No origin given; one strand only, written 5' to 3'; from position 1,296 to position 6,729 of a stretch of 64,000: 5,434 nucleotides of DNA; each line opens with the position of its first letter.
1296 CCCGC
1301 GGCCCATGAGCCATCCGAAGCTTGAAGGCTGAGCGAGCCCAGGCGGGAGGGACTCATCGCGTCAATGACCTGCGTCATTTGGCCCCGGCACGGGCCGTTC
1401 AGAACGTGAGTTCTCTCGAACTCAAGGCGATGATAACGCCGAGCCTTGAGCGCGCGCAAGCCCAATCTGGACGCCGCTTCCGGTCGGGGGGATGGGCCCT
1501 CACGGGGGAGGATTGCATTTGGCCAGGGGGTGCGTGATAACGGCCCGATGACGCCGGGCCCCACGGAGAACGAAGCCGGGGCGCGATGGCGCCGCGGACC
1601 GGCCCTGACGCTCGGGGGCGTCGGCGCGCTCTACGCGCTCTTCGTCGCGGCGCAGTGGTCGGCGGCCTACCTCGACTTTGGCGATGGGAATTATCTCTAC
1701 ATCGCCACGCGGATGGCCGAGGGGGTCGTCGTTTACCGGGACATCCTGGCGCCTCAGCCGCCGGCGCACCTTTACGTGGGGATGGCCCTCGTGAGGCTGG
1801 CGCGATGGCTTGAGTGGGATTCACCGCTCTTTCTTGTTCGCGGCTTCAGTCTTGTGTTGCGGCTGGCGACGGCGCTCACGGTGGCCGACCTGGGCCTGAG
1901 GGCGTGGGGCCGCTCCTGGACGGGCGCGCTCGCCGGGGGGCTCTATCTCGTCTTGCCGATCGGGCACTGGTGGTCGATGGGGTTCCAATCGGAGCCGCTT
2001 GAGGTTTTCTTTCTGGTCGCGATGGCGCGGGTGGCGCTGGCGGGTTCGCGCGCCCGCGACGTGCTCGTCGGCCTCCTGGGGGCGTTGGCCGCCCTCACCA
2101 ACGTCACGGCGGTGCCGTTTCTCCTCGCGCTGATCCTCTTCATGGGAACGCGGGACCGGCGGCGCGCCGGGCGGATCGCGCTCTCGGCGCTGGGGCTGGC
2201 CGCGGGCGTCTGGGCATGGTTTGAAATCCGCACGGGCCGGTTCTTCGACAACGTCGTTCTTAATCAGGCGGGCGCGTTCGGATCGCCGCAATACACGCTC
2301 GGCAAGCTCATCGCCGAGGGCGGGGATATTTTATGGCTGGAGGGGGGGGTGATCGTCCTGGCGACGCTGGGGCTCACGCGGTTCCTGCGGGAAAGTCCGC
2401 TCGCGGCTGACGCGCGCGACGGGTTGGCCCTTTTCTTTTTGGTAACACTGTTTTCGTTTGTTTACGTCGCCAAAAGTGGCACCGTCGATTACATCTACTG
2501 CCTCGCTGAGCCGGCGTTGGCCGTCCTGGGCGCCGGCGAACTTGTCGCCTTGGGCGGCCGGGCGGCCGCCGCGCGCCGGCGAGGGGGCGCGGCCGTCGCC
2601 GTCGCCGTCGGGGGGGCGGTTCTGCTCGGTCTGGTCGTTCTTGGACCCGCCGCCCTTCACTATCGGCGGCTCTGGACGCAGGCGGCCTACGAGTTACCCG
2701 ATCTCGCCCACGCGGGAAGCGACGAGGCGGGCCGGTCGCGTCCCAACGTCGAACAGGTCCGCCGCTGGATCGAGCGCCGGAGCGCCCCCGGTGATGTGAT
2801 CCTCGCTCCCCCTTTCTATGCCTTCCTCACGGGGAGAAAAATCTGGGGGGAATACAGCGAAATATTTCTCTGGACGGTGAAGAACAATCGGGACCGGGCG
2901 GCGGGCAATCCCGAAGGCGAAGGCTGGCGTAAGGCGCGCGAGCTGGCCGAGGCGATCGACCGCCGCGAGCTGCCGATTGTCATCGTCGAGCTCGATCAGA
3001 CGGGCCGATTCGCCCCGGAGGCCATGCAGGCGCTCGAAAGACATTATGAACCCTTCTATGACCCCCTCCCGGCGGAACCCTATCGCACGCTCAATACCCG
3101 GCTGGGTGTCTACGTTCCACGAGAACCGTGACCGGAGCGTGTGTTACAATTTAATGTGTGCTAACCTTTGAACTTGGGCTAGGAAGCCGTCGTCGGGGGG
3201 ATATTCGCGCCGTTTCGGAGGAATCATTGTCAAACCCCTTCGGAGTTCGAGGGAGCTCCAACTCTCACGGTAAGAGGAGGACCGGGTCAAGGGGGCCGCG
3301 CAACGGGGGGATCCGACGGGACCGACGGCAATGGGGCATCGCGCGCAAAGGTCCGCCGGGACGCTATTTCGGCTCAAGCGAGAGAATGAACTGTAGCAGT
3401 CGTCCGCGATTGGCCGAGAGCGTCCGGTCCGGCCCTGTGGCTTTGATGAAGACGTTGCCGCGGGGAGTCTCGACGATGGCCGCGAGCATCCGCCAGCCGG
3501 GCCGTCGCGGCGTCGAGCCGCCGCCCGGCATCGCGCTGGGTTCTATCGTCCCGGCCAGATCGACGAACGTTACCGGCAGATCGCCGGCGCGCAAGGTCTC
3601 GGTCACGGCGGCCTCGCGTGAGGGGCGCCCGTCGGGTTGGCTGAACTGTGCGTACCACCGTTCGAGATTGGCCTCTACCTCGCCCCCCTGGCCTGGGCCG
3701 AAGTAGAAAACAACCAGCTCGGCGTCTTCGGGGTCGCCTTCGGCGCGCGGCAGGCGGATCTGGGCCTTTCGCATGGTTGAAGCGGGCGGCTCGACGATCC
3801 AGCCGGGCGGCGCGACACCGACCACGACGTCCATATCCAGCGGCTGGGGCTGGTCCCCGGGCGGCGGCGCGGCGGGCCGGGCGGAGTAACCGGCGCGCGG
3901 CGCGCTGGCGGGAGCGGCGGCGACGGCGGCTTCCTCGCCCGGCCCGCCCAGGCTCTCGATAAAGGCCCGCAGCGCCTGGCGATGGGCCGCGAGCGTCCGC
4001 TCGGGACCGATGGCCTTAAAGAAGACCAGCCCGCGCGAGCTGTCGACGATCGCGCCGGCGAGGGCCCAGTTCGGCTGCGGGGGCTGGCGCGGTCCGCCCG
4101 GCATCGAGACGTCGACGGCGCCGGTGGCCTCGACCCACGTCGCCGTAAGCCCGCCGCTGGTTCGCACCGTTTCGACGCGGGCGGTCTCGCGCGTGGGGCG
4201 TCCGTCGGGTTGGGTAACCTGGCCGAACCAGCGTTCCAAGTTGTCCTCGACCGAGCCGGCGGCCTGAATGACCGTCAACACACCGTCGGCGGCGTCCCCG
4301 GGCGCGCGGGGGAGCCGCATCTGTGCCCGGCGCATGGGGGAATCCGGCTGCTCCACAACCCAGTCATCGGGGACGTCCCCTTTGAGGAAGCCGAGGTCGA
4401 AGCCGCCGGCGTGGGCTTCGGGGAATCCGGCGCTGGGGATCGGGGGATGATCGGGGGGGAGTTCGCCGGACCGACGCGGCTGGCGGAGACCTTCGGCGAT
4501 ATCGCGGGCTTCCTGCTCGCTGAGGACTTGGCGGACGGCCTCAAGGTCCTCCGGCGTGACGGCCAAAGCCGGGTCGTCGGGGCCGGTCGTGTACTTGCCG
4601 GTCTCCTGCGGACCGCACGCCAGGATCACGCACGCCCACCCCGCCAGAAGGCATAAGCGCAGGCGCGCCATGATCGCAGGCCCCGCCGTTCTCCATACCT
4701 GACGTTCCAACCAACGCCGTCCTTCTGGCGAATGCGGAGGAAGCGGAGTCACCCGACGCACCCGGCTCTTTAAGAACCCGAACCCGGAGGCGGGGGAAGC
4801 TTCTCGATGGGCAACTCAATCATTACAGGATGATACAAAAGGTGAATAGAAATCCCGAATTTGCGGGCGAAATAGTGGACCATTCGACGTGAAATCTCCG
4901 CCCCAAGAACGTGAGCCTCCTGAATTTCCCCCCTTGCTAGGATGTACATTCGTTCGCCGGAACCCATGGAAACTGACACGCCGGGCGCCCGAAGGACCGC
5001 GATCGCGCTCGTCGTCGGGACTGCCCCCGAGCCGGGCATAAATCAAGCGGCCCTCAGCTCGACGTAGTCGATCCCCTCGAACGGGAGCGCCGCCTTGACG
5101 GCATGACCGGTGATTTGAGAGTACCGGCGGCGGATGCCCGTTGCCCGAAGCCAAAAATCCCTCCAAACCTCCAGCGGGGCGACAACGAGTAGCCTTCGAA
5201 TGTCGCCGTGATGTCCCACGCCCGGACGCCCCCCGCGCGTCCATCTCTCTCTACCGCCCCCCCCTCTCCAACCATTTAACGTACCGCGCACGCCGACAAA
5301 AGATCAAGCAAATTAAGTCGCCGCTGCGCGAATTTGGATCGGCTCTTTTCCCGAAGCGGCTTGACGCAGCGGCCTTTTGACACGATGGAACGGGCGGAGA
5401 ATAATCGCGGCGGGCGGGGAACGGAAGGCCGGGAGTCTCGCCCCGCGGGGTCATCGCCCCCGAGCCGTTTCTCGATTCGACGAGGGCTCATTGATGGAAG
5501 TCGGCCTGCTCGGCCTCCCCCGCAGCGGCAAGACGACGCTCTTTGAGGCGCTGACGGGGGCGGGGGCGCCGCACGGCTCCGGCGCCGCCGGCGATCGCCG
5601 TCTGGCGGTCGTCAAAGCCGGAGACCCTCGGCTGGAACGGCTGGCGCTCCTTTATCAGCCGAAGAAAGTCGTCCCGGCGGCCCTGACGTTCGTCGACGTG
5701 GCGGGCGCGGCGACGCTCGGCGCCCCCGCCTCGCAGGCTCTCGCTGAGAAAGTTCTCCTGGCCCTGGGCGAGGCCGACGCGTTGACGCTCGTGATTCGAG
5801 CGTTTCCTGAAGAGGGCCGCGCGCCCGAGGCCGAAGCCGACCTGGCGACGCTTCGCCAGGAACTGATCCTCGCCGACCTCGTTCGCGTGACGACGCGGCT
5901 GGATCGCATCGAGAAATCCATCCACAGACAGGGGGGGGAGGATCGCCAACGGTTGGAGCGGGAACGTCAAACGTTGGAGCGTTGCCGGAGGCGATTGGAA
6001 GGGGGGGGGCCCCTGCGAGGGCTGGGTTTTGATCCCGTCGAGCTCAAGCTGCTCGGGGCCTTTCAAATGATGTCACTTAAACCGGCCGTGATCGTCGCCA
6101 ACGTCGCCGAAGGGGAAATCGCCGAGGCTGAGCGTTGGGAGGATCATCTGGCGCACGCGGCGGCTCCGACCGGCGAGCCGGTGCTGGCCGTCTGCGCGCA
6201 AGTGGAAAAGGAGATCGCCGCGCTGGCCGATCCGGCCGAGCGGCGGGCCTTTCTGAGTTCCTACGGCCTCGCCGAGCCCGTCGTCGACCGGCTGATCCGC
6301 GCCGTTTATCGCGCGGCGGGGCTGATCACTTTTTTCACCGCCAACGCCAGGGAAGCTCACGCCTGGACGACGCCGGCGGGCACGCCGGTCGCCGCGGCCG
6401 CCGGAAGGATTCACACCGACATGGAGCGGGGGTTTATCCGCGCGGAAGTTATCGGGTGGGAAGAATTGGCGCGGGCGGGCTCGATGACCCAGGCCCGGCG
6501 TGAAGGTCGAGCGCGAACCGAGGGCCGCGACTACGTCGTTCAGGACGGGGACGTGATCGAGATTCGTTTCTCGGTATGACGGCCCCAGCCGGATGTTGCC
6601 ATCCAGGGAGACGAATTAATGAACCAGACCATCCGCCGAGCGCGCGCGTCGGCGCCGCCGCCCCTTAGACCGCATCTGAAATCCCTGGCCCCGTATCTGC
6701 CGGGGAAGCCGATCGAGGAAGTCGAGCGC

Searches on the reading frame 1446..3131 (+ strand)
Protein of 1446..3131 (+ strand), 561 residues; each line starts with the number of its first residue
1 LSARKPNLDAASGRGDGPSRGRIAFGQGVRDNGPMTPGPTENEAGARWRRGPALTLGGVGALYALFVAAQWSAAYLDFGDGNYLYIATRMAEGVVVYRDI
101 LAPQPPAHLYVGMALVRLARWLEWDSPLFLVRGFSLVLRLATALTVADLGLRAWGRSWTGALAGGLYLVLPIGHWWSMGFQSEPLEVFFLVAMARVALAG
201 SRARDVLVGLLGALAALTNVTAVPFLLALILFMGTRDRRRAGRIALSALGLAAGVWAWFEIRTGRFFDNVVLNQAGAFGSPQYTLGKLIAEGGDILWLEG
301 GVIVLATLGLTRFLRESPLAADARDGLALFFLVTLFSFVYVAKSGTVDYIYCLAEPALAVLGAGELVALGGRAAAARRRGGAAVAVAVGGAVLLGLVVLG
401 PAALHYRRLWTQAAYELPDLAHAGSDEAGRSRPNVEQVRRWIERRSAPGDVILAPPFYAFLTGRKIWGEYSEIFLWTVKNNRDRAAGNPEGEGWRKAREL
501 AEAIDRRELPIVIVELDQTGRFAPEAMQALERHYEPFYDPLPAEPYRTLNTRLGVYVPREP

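Call 14: search_protein_families(library=pfam, proteins=[window:1446-3131:+], max_evalue=0.01)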
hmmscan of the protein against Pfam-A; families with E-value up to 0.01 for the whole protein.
window:1446-3131:+ (561 aa): 0 families

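Call 26: search_solved_structures(query=window:1446-3131:+, max_evalue=1)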
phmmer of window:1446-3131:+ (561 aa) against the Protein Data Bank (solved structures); distinct sequences matched with E-value up to 1: 0.

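Call 27: search_protein_families(library=ncbifam, proteins=[window:1446-3131:+], max_evalue=0.01)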
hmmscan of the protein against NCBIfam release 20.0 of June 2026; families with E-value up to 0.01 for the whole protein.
window:1446-3131:+ (561 aa): 1 family
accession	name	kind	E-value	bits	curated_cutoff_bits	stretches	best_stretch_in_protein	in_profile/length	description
TIGR00513.1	accA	equivalog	0.0065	15.9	319.3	1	478-523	121-165/321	acetyl-CoA carboxylase carboxyl transferase subunit alpha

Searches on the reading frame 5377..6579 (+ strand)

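Call 14: search_protein_families(library=pfam, proteins=[window:5377-6579:+], max_evalue=0.01)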
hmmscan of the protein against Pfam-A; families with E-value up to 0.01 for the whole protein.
window:5377-6579:+ (400 aa): 4 families
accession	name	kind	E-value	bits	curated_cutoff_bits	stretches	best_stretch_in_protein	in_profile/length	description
PF06071.19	YchF-GTPase_C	-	6.6e-31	106.7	27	1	316-398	1-83/84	Protein of unknown function (DUF933)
PF01926.29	MMR_HSR1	-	1.4e-05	25.6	21.9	1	41-150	1-91/113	50S ribosome-binding GTPase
PF02824.27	TGS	-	0.0024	18.3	22.2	1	335-396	16-58/60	TGS domain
PF02421.24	FeoB_N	-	0.0087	16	27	0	41-62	2-23/156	Ferrous iron transport protein B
